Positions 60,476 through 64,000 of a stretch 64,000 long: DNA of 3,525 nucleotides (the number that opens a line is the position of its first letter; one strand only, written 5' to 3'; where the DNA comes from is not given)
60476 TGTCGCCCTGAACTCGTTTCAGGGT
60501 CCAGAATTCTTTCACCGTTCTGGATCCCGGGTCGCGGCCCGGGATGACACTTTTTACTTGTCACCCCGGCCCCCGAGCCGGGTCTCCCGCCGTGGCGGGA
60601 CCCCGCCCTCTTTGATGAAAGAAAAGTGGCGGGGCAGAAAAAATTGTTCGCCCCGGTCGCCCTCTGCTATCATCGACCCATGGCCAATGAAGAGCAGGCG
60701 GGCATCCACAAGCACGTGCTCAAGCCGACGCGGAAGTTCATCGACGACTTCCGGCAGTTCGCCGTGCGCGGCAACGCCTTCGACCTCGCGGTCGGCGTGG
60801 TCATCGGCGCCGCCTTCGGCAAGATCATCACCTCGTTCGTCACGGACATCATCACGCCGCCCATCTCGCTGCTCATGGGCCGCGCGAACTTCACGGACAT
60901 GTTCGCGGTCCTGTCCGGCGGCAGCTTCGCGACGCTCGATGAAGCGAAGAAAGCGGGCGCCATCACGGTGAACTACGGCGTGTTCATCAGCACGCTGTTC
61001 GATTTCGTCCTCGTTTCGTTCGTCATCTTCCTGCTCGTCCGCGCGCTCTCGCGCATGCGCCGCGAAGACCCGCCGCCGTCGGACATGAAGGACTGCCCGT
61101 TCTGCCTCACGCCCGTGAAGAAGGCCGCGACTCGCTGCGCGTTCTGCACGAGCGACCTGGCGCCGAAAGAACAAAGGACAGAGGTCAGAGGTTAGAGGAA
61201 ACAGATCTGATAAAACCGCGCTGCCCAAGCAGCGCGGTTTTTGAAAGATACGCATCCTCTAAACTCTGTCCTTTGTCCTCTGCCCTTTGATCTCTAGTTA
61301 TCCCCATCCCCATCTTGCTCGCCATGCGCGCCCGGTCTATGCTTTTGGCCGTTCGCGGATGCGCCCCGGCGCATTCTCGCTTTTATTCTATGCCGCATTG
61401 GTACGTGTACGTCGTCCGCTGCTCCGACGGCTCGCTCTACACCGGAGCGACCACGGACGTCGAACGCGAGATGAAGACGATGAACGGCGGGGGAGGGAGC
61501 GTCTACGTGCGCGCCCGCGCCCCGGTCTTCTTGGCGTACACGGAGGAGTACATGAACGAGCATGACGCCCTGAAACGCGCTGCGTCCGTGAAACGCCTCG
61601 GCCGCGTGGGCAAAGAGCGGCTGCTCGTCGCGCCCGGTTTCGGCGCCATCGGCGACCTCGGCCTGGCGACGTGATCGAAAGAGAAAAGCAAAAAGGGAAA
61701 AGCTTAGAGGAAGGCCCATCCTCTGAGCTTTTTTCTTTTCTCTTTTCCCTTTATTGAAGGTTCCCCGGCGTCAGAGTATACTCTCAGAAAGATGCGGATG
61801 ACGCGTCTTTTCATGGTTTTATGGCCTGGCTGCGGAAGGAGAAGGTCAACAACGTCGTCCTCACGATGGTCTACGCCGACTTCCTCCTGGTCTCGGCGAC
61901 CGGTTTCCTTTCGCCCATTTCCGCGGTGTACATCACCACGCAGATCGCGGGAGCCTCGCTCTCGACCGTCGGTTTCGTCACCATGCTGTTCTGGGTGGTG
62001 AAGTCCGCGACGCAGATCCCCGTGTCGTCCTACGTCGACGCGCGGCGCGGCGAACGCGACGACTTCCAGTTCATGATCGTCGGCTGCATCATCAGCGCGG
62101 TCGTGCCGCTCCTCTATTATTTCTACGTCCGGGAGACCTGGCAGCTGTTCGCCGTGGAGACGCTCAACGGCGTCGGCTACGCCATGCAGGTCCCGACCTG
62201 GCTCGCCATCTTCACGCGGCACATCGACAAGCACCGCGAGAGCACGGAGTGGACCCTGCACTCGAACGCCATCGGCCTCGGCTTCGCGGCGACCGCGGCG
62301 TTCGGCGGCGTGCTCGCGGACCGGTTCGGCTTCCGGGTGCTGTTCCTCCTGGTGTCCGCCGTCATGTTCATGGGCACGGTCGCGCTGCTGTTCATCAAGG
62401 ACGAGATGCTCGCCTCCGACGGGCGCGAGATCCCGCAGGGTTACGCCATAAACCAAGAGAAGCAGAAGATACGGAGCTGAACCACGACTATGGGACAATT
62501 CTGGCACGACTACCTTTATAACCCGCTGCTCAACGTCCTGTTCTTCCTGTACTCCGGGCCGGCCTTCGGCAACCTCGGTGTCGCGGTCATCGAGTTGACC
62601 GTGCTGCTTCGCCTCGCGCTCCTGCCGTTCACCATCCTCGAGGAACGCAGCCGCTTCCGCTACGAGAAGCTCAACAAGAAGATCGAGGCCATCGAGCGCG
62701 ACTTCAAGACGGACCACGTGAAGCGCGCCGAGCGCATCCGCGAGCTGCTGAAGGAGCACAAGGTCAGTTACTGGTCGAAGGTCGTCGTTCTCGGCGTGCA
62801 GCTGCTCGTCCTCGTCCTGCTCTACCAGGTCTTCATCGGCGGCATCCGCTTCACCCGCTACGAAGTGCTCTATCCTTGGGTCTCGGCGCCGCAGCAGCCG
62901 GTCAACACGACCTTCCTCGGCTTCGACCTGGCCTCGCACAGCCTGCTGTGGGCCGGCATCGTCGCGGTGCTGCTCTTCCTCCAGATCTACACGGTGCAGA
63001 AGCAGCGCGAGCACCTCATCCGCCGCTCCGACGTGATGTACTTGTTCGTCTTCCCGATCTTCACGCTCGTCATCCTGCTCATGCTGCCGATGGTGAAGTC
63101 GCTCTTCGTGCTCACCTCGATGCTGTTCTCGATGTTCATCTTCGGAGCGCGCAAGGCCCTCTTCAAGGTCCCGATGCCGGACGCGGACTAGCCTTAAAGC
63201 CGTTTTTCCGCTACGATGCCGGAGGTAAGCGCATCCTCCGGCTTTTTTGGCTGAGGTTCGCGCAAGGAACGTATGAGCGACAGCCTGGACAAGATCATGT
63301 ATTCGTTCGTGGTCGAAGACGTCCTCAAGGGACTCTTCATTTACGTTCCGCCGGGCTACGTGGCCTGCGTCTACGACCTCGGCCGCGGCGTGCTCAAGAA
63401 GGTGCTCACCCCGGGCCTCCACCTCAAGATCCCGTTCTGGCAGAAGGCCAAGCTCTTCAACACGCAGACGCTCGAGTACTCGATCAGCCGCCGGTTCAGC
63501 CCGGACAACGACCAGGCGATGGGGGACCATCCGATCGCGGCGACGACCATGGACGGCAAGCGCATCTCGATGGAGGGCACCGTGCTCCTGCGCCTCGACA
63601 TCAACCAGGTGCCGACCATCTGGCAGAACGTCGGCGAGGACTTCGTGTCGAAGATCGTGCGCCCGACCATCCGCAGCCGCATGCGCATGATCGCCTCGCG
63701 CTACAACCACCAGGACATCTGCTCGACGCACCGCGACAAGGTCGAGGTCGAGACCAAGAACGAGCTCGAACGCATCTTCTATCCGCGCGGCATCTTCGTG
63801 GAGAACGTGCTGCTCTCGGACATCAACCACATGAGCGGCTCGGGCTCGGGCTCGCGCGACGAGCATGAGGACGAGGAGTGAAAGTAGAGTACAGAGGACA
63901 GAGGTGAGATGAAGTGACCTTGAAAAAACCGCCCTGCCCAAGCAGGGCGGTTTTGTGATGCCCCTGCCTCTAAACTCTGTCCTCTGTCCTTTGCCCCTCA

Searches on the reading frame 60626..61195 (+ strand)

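Call 59: search_protein_families(library=pfam, proteins=[window:60626-61195:+])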
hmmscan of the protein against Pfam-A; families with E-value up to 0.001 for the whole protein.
window:60626-61195:+ (189 aa): 1 family
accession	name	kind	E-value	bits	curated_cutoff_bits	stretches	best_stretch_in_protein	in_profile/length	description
PF01741.23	MscL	-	3.4e-36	124.7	27.4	1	38-166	1-120/123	Large-conductance mechanosensitive channel, MscL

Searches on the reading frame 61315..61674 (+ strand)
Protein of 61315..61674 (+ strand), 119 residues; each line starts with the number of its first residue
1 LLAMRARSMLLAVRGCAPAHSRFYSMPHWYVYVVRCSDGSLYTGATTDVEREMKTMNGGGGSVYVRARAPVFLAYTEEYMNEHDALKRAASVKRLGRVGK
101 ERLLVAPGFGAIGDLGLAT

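Call 59: search_protein_families(library=pfam, proteins=[window:61315-61674:+])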
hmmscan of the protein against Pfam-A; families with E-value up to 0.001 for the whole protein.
window:61315-61674:+ (119 aa): 1 family
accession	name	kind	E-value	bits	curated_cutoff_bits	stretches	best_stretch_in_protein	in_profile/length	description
PF01541.30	GIY-YIG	-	5.5e-09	36.6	22.6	1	28-94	1-70/78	GIY-YIG catalytic domain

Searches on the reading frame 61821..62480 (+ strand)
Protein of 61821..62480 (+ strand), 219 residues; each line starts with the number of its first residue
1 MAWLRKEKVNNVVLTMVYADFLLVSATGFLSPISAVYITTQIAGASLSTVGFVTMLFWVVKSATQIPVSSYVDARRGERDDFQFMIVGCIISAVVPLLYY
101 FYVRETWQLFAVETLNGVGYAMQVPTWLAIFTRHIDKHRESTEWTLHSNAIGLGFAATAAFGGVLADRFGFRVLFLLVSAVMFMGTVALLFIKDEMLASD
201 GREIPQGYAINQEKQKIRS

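Call 59: search_protein_families(library=pfam, proteins=[window:61821-62480:+])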
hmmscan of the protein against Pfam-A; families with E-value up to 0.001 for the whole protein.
window:61821-62480:+ (219 aa): 3 families
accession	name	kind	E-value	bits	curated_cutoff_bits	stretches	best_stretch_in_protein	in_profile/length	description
PF07690.21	MFS_1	-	1.2e-19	70.9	33.4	1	22-195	7-176/347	Major Facilitator Superfamily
PF05977.19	MFS_3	-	1.6e-07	30.6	27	1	91-197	88-194/524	Transmembrane secretion effector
PF12832.13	MFS_1_like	-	0.0005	19.7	25.2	0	13-176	214-372/373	MFS_1 like family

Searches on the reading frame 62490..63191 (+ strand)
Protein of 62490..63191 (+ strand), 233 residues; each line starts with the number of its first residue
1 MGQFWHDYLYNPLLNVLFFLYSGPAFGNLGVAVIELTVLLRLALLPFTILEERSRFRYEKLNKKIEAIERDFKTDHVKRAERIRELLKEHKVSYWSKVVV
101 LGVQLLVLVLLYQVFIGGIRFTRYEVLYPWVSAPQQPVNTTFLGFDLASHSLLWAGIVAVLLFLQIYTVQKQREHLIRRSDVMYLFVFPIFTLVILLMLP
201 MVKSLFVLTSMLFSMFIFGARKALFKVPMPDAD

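Call 59: search_protein_families(library=pfam, proteins=[window:62490-63191:+])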
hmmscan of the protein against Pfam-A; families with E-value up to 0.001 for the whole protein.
window:62490-63191:+ (233 aa): 1 family
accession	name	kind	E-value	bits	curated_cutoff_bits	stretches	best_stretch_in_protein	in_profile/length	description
PF02096.25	60KD_IMP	-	5.8e-19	69.1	35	1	30-216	2-156/163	60Kd inner membrane protein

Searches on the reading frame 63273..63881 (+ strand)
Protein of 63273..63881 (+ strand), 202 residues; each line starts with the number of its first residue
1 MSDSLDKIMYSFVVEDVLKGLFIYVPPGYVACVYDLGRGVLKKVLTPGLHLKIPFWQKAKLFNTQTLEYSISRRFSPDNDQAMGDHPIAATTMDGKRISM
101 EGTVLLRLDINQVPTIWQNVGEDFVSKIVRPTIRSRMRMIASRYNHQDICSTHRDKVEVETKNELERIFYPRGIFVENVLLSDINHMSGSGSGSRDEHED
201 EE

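Call 59: search_protein_families(library=pfam, proteins=[window:63273-63881:+])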
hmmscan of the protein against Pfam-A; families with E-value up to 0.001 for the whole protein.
window:63273-63881:+ (202 aa): 1 family
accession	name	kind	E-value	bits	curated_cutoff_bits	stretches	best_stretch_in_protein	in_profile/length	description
PF01145.31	Band_7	-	4.6e-23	82.6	23.6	1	25-185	3-146/176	SPFH domain / Band 7 family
